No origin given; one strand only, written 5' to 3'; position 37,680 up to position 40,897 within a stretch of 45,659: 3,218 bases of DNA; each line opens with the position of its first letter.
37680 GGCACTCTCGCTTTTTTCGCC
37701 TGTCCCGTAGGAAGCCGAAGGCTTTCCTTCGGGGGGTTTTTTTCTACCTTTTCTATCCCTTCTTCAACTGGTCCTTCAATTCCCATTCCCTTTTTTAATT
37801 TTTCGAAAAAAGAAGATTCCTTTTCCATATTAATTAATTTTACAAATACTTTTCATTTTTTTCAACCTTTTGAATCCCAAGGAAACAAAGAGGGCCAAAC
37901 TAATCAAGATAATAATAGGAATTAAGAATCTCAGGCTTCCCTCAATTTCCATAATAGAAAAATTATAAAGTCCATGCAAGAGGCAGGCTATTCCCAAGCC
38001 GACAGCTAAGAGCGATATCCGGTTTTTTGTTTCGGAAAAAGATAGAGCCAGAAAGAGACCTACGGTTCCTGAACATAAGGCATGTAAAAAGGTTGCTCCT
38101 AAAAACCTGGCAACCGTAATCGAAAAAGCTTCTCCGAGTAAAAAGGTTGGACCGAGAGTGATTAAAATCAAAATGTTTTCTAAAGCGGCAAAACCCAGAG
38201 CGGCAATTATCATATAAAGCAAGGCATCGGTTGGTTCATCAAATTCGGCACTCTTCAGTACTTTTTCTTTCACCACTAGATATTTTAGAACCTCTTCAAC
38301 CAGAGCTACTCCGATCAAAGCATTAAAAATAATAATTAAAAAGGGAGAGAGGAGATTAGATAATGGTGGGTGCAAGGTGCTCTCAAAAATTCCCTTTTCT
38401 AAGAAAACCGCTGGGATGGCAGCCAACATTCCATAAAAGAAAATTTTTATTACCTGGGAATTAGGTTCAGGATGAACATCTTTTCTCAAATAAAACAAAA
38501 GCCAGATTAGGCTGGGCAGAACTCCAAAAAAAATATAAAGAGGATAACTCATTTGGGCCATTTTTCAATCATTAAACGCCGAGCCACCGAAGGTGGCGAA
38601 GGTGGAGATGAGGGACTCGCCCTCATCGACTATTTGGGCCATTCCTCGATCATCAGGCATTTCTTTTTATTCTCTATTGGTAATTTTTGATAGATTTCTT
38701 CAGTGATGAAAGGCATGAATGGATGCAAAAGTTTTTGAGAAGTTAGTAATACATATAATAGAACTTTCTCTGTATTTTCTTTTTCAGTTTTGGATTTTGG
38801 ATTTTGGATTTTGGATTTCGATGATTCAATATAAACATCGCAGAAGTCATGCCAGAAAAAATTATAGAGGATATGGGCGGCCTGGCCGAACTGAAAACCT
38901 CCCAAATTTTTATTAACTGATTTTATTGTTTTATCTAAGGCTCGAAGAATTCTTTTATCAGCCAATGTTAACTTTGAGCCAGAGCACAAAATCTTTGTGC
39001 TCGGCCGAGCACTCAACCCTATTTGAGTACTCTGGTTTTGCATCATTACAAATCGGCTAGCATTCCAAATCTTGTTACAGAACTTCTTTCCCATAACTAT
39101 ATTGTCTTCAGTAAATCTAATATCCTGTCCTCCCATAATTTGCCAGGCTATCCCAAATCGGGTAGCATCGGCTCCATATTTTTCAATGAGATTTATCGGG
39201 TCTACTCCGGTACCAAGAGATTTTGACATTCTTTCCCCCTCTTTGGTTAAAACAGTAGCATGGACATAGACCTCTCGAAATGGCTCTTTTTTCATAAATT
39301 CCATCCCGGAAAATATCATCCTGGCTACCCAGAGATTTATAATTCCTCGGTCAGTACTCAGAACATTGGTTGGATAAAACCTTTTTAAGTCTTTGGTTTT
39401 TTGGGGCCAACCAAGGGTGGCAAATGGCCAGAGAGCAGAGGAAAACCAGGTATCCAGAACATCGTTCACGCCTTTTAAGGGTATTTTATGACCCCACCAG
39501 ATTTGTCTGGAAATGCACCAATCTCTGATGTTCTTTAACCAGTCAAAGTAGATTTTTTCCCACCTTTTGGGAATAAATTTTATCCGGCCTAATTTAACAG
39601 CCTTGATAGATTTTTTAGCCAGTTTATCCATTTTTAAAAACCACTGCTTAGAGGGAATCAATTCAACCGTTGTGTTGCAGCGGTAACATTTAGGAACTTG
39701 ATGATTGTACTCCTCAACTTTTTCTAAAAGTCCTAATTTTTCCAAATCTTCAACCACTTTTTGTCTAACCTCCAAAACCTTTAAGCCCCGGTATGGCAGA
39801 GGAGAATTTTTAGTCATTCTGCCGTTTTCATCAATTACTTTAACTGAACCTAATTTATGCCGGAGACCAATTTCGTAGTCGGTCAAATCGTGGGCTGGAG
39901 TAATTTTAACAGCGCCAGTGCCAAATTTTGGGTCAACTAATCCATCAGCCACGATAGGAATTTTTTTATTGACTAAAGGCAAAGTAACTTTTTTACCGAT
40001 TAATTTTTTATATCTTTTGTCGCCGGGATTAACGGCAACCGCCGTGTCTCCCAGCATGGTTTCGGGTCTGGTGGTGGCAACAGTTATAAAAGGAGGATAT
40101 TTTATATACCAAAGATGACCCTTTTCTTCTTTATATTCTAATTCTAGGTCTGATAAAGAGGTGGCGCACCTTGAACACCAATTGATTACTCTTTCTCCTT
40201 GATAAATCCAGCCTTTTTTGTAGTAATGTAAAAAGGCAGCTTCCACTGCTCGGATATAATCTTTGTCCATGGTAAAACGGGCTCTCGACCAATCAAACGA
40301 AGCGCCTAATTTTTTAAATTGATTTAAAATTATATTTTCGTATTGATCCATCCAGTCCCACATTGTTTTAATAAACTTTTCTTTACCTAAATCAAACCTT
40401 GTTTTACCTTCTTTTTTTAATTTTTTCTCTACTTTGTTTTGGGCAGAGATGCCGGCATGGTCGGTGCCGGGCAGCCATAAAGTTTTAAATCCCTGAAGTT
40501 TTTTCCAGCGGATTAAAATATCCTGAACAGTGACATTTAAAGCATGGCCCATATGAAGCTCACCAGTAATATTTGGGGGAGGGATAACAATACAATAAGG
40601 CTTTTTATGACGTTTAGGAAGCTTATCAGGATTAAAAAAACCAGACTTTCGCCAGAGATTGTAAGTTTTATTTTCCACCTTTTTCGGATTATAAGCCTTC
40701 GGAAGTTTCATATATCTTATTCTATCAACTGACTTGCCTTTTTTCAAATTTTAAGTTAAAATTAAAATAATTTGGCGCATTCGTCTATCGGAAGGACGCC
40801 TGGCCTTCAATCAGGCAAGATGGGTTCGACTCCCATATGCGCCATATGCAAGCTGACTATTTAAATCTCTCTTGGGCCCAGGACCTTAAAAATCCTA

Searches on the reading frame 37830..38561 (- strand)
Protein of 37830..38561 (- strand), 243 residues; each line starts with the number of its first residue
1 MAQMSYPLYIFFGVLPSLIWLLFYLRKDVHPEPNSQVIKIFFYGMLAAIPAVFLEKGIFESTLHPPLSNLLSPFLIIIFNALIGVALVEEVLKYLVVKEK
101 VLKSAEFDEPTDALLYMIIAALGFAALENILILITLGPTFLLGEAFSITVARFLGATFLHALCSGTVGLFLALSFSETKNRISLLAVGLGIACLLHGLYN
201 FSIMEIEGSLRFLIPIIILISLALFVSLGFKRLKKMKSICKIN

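Call 24: search_protein_families(library=pfam, proteins=[window:37830-38561:-])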
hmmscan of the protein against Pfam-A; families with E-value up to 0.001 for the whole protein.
window:37830-38561:- (243 aa): 1 family
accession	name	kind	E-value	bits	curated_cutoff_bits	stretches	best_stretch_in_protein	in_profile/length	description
PF13367.11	PrsW-protease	-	2.1e-31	109.4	23.5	1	32-220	1-188/196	PrsW family intramembrane metalloprotease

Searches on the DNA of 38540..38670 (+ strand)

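Call 28: build_rna_model(alignment_id=A2, structure=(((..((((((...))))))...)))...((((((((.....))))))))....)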
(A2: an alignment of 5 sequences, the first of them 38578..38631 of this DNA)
Model R1 built from alignment A2 (5 sequences, 54 columns); structure: as given.
model positions 54; base pairs 17; branch points 1; effective number of sequences 2.07; information 1.028 bits per position. Calibrated on 0.2 Mb of random sequence (short: E-values are rough).
structure used (alignment columns):
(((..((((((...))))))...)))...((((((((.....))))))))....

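Call 29: search_with_rna_model(model_id=R1, sources=[window, L005, L032, L035, L041, L042, L044, L046, L047, L048, L050, L055, L057, L059, L062, L063, L069], max_evalue=10, show_alignments=0)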
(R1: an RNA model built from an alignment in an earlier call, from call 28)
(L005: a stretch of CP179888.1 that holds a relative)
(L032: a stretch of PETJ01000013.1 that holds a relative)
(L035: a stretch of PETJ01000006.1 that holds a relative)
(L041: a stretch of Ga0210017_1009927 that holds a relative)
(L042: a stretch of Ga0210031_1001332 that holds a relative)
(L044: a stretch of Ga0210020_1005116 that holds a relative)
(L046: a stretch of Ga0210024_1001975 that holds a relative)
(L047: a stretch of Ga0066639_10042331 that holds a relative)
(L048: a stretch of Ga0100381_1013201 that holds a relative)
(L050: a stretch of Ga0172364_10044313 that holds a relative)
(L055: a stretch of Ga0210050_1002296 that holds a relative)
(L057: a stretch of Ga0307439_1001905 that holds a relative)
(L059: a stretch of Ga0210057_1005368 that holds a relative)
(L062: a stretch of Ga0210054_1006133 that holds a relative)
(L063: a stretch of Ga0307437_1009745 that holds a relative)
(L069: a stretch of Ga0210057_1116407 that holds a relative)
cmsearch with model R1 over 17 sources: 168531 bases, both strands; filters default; matches with E-value up to 10: 60.
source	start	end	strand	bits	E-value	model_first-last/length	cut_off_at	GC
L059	2244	2297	+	87.1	1.8e-19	1-54/54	no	0.61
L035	3373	3426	-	86.3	2.8e-19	1-54/54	no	0.59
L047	610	663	+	86.3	2.8e-19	1-54/54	no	0.59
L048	73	126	+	86.3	2.8e-19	1-54/54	no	0.59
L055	8727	8780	+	86.3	2.8e-19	1-54/54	no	0.59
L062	3928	3981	-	86.3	2.8e-19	1-54/54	no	0.59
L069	41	94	-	86.3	2.8e-19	1-54/54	no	0.59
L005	1109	1162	-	84.7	6.9e-19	1-54/54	no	0.57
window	38578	38631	+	83.1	1.8e-18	1-54/54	no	0.65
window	24247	24300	-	76.6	7.3e-17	1-54/54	no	0.59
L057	2154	2207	+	76.6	7.3e-17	1-54/54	no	0.59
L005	2038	2091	+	66.7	2.1e-14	1-54/54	no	0.46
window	11864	11930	+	59.9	1e-12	1-54/54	no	0.6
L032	1319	1385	+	59.9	1e-12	1-54/54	no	0.6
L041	4819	4885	-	59.9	1e-12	1-54/54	no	0.6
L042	6004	6070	+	59.9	1e-12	1-54/54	no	0.6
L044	4191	4257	-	59.9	1e-12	1-54/54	no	0.6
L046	6974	7040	-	59.9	1e-12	1-54/54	no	0.6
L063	187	253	+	59.9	1e-12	1-54/54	no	0.6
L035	32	97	-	52.6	6.6e-11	1-54/54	no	0.55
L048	3402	3467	+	52.6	6.6e-11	1-54/54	no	0.55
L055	12101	12166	+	52.6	6.6e-11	1-54/54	no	0.55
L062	542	607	-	52.6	6.6e-11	1-54/54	no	0.55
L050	717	783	+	51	1.6e-10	1-54/54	no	0.49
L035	3156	3212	+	49.7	3.4e-10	1-54/54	no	0.42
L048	287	343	-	49.7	3.4e-10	1-54/54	no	0.42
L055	8941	8997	-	49.7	3.4e-10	1-54/54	no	0.42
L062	3711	3767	+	49.7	3.4e-10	1-54/54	no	0.42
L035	5862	5917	+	41.5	3.6e-08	1-54/54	no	0.45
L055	6254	6309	-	41.5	3.6e-08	1-54/54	no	0.45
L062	6417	6472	+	41.5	3.6e-08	1-54/54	no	0.45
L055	2697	2765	+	36.9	5.2e-07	1-54/54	no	0.57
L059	2468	2524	-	30.3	2.2e-05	1-54/54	no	0.56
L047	2917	2974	-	30.1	2.5e-05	1-54/54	no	0.4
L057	1321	1374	+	24.8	0.00051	1-54/54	no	0.46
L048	5373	5428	+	21.7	0.003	1-54/54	no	0.61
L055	14072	14127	+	21.7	0.003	1-54/54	no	0.61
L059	2273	2293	-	19.3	0.012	30-50/54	no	0.57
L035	3377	3397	+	18.9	0.015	30-50/54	no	0.52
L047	639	659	-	18.9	0.015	30-50/54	no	0.52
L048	102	122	-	18.9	0.015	30-50/54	no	0.52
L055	8756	8776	-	18.9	0.015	30-50/54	no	0.52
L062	3932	3952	+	18.9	0.015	30-50/54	no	0.52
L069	45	65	+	18.9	0.015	30-50/54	no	0.52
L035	4391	4444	-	18.8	0.016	1-54/54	no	0.52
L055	7727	7780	+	18.8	0.016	1-54/54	no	0.52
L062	4946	4999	-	18.8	0.016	1-54/54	no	0.52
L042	10981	11025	+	18.4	0.02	1-54/54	no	0.58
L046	1868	1912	-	18.4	0.02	1-54/54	no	0.58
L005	1113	1133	+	17.8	0.029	30-50/54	no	0.48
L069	1605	1626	-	13.2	0.4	29-50/54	no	0.77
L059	523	567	+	12.7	0.51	1-54/54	no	0.71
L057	2183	2203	-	12.7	0.52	30-50/54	no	0.57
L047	2902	2942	+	11.7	0.93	1-54/54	no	0.51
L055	10050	10093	+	11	1.4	1-54/54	no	0.57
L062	2615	2658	-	11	1.4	1-54/54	no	0.57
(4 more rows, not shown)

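Call 34: search_with_rna_model(model_id=R1, sources=[window, L005, L035, L042, L047, L050, L055, L059], max_evalue=0.005, make_alignment=true)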
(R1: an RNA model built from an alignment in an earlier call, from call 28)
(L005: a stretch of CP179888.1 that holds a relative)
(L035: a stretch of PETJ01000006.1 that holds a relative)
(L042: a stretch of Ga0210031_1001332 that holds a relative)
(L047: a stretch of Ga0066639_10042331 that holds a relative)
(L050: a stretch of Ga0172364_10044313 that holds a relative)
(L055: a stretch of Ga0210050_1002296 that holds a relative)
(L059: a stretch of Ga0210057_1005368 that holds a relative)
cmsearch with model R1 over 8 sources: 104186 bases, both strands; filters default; matches with E-value up to 0.005: 23.
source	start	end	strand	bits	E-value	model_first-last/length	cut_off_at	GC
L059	2244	2297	+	87.1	1.1e-19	1-54/54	no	0.61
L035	3373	3426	-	86.3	1.8e-19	1-54/54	no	0.59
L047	610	663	+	86.3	1.8e-19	1-54/54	no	0.59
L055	8727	8780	+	86.3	1.8e-19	1-54/54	no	0.59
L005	1109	1162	-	84.7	4.3e-19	1-54/54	no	0.57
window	38578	38631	+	83.1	1.1e-18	1-54/54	no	0.65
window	24247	24300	-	76.6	4.5e-17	1-54/54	no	0.59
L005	2038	2091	+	66.7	1.3e-14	1-54/54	no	0.46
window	11864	11930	+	59.9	6.3e-13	1-54/54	no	0.6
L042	6004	6070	+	59.9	6.3e-13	1-54/54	no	0.6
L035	32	97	-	52.6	4.1e-11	1-54/54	no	0.55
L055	12101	12166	+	52.6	4.1e-11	1-54/54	no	0.55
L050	717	783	+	51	1e-10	1-54/54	no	0.49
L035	3156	3212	+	49.7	2.1e-10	1-54/54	no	0.42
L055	8941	8997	-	49.7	2.1e-10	1-54/54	no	0.42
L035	5862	5917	+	41.5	2.3e-08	1-54/54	no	0.45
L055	6254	6309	-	41.5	2.3e-08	1-54/54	no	0.45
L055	2697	2765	+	36.9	3.2e-07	1-54/54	no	0.57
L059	2468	2524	-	30.3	1.4e-05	1-54/54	no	0.56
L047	2917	2974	-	30.1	1.6e-05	1-54/54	no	0.4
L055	14072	14127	+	21.7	0.0019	1-54/54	no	0.61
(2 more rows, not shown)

Alignment A3: 23 matches aligned to the model, 90 columns, each read 5' to 3' on its own strand. Consensus structure (alignment columns), stored with it:
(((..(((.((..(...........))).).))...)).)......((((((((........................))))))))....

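Call 47: search_rna_families(source=window, start=38540, end=38670, threshold=evalue, max_evalue=10, show_alignments=2)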
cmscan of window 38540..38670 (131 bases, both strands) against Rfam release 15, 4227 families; matches with E-value up to 10: 3.
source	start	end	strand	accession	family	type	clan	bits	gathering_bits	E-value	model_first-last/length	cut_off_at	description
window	38606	38628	+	RF04039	mir-2242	Gene; miRNA;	-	11.7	70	9.4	1-95/95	no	mir-2242 microRNA precursor family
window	38607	38664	-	RF01144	sR17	Gene; snRNA; snoRNA; CD-box;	-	11.6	36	1.2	1-55/55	no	Small nucleolar RNA sR17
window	38597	38622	-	RF02126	GHRLOS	Gene; lncRNA;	-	9.7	48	2.4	1-70/70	no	Ghrelin opposite strand RNA conserved region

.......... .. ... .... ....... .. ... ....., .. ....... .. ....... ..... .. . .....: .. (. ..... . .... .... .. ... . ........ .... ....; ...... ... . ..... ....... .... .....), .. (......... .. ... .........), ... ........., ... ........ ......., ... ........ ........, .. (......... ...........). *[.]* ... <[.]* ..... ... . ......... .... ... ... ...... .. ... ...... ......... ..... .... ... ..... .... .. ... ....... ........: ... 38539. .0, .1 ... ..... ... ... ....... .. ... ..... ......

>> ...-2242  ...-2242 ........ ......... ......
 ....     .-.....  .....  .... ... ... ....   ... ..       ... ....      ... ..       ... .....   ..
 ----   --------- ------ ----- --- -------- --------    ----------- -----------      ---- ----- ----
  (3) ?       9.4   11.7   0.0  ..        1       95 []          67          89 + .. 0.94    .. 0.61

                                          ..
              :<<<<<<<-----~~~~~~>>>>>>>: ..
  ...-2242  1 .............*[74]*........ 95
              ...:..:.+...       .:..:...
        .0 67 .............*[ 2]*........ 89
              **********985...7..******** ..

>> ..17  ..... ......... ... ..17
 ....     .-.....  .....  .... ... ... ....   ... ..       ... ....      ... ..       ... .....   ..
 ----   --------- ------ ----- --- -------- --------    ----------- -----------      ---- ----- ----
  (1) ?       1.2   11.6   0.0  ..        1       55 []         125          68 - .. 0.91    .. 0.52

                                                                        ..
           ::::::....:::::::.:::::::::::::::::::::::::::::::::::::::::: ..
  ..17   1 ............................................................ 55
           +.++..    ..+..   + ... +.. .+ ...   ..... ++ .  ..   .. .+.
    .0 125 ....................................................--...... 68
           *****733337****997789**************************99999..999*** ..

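Call 48: search_with_rna_model(model_id=R1, sources=[L071, L072, L073], max_evalue=1)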
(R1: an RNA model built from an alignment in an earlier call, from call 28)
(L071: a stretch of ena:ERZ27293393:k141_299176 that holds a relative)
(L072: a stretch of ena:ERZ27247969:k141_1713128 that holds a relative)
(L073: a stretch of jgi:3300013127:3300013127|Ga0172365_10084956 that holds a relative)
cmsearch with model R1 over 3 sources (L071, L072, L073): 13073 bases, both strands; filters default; matches with E-value up to 1: 3.
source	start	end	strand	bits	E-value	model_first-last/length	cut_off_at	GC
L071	2392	2445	-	74.2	2.2e-17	1-54/54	no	0.63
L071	3255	3308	-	33.5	2.7e-07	1-54/54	no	0.5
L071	2396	2416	+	17.4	0.0028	30-50/54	no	0.62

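Call 55: build_rna_model(alignment_id=A3)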
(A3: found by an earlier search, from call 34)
Model R2 built from alignment A3 (23 sequences, 90 columns); structure: stored with the alignment.
model positions 54; base pairs 17; branch points 1; effective number of sequences 4.6; information 1.028 bits per position. Calibrated on 0.2 Mb of random sequence (short: E-values are rough).
structure used (alignment columns):
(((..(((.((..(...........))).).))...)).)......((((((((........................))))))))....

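Call 56: search_with_rna_model(model_id=R2, source=window, filters=off, max_evalue=5, show_alignments=0)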
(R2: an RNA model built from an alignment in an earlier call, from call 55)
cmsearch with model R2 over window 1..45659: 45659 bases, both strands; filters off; matches with E-value up to 5: 21.
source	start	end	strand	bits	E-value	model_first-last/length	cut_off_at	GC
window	38578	38631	+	72.4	2.7e-15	1-54/54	no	0.65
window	24247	24300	-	65.6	1e-13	1-54/54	no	0.59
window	11864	11930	+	64.9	1.5e-13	1-54/54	no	0.6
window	35176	35222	+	42.6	2.5e-08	1-54/54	no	0.51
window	25054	25133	-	41.7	4e-08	1-54/54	no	0.43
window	38607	38627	-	14.4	0.095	30-50/54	no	0.62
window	22753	22805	-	13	0.21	1-54/54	no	0.25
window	17376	17431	-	11.9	0.36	1-54/54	no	0.2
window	12056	12131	+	11.7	0.4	1-54/54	no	0.32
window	37583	37624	-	10.8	0.66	1-54/54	no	0.38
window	35199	35218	-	10.6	0.74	30-50/54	no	0.4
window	24251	24271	+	10.6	0.75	30-50/54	no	0.57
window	19304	19338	+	9.9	1.1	1-54/54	no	0.26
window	37484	37531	-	8.2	2.6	1-54/54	no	0.31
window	35342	35386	-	7.9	3.2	1-54/54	no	0.38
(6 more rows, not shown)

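Call 63: search_with_rna_model(model_id=R2, sources=[L074, L075, L076, L077], max_evalue=0.1)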
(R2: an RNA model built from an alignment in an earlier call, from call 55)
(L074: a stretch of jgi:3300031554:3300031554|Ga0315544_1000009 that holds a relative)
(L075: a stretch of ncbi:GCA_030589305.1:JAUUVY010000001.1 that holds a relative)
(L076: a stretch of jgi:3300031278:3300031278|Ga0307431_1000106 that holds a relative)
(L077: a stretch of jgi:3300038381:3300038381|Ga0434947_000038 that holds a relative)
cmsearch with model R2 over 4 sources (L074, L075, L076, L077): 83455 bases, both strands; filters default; matches with E-value up to 0.1: 9.
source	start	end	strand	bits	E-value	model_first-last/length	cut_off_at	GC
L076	8581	8645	+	57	2e-11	1-54/54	no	0.49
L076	19497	19549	-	55.7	4e-11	1-54/54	no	0.4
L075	9567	9623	-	54.4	8e-11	1-54/54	no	0.53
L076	18341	18385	+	44.2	1.9e-08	1-54/54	no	0.4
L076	19850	19905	+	26.3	0.0003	1-54/54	no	0.25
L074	3498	3541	-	25.9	0.00037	1-54/54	no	0.5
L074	2731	2775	+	23.2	0.0016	1-54/54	no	0.56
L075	11876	11929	+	16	0.076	1-54/54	no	0.35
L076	8621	8641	-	15.7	0.089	30-50/54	no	0.29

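Call 68: search_with_rna_model(model_id=R2, sources=[L078, L079], max_evalue=0.1)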
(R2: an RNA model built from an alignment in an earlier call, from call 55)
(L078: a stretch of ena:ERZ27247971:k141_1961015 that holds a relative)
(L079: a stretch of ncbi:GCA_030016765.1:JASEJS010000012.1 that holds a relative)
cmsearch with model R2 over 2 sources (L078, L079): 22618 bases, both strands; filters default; matches with E-value up to 0.1: 1.
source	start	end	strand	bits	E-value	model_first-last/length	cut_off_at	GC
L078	6595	6639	+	31.6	4.5e-06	1-54/54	no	0.38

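Call 83: search_with_rna_model(model_id=R2, sources=[window, L005, L035, L042, L047, L050, L055, L059, L071, L074, L075, L076, L077, L078, L079, L080, L081, L072], max_evalue=0.001, make_alignment=true)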
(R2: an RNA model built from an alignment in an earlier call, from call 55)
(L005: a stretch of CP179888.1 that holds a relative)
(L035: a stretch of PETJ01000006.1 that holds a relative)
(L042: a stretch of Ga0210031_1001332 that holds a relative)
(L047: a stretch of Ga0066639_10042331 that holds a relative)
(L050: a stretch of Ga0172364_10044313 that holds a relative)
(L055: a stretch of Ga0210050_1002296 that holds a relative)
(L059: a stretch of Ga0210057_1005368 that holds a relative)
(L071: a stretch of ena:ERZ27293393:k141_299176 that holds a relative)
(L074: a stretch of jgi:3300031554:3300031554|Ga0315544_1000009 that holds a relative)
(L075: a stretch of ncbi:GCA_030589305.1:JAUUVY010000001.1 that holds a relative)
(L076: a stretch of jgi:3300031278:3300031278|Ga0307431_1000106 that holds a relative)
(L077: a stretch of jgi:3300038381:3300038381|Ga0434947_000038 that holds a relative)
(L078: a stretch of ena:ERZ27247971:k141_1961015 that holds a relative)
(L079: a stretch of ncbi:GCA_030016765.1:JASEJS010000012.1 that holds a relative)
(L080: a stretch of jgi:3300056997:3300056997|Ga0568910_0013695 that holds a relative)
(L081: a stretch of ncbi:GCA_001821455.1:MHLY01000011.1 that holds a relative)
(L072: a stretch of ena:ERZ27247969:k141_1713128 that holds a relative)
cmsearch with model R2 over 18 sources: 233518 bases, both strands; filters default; matches with E-value up to 0.001: 33.
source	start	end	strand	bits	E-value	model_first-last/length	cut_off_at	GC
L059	2244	2297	+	80.4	1.9e-16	1-54/54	no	0.61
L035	3373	3426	-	80.4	1.9e-16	1-54/54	no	0.59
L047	610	663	+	80.4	1.9e-16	1-54/54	no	0.59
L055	8727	8780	+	80.4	1.9e-16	1-54/54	no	0.59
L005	1109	1162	-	78.9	4.2e-16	1-54/54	no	0.57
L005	2038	2091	+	73.4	8.4e-15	1-54/54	no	0.46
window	38578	38631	+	72.4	1.4e-14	1-54/54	no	0.65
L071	2392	2445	-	67.3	2.1e-13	1-54/54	no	0.63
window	24247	24300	-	65.6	5.4e-13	1-54/54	no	0.59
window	11864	11930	+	64.9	7.8e-13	1-54/54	no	0.6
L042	6004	6070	+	64.9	7.8e-13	1-54/54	no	0.6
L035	3156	3212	+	62.7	2.6e-12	1-54/54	no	0.42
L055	8941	8997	-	62.7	2.6e-12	1-54/54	no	0.42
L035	32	97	-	61.7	4.4e-12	1-54/54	no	0.55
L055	12101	12166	+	61.7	4.4e-12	1-54/54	no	0.55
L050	717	783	+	57.5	4.3e-11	1-54/54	no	0.49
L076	8581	8645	+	57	5.6e-11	1-54/54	no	0.49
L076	19497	19549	-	55.7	1.1e-10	1-54/54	no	0.4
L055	2697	2765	+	54.5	2.1e-10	1-54/54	no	0.57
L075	9567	9623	-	54.4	2.2e-10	1-54/54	no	0.53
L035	5862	5917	+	53.4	3.8e-10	1-54/54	no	0.45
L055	6254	6309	-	53.4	3.8e-10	1-54/54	no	0.45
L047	2917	2974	-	52.1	7.7e-10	1-54/54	no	0.4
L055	14072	14127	+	49.2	3.8e-09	1-54/54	no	0.61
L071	3229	3308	-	47.3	1e-08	1-54/54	no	0.46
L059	2468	2524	-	47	1.2e-08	1-54/54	no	0.56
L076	18341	18385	+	44.2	5.4e-08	1-54/54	no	0.4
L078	6595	6639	+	31.6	4.6e-05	1-54/54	no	0.38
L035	4391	4444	-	31.1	6.3e-05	1-54/54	no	0.52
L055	7727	7780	+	31.1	6.3e-05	1-54/54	no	0.52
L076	19850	19905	+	26.3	0.00084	1-54/54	no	0.25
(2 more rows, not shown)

Alignment A4: 33 matches aligned to the model, 123 columns, each read 5' to 3' on its own strand. Consensus structure (alignment columns), stored with it:
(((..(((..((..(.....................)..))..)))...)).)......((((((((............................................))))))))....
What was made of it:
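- Covariance models R1 and R2 find 5 copies in the window and 33 hits in 233 kb of related loci: 26 distinct sequences at about 22 loci (calls 29, 56, 63, 68, 83). Density is roughly one copy per 10 kb (call 83).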

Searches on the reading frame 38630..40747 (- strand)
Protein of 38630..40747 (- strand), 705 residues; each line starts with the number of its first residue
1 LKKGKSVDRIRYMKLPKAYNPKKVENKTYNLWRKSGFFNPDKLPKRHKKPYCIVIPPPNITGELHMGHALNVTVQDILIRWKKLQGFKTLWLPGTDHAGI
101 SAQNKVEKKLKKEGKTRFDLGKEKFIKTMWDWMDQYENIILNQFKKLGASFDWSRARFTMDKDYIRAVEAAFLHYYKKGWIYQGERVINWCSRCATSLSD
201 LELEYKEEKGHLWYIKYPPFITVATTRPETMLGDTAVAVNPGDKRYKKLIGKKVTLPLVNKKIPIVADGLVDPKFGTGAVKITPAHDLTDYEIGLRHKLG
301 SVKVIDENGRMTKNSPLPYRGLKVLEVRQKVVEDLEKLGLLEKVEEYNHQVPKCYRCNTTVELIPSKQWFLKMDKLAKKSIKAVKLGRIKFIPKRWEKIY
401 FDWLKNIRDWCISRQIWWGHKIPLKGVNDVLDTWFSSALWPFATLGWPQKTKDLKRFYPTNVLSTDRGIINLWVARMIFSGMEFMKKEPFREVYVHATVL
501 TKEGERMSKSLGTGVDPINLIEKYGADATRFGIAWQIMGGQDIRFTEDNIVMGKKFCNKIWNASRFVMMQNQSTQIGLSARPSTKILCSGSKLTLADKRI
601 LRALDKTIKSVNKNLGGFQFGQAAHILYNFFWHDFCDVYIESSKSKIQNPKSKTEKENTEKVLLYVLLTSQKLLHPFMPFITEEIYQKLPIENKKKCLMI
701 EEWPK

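Call 24: search_protein_families(library=pfam, proteins=[window:38630-40747:-])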
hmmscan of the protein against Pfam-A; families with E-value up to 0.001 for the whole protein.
window:38630-40747:- (705 aa): 5 families
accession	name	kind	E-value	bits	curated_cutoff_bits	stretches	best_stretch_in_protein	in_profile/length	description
PF00133.28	tRNA-synt_1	-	4.3e-128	428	22.7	2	28-424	2-245/414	tRNA synthetases class I (I, L, M and V)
PF08264.19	Anticodon_1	-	2.7e-31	108.9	25.1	1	597-705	1-106/148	Anticodon-binding domain of tRNA ligase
PF09334.17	tRNA-synt_1g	-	6.7e-29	101.3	20.1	2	347-551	162-372/391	tRNA synthetases class I (M)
PF13603.12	tRNA-synt_1_2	-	1.7e-07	31.3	25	1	251-311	86-146/185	Leucyl-tRNA synthetase, editing domain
PF01406.26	tRNA-synt_1e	-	2.8e-05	24.1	27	0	488-549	235-295/301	tRNA synthetases class I (C) catalytic domain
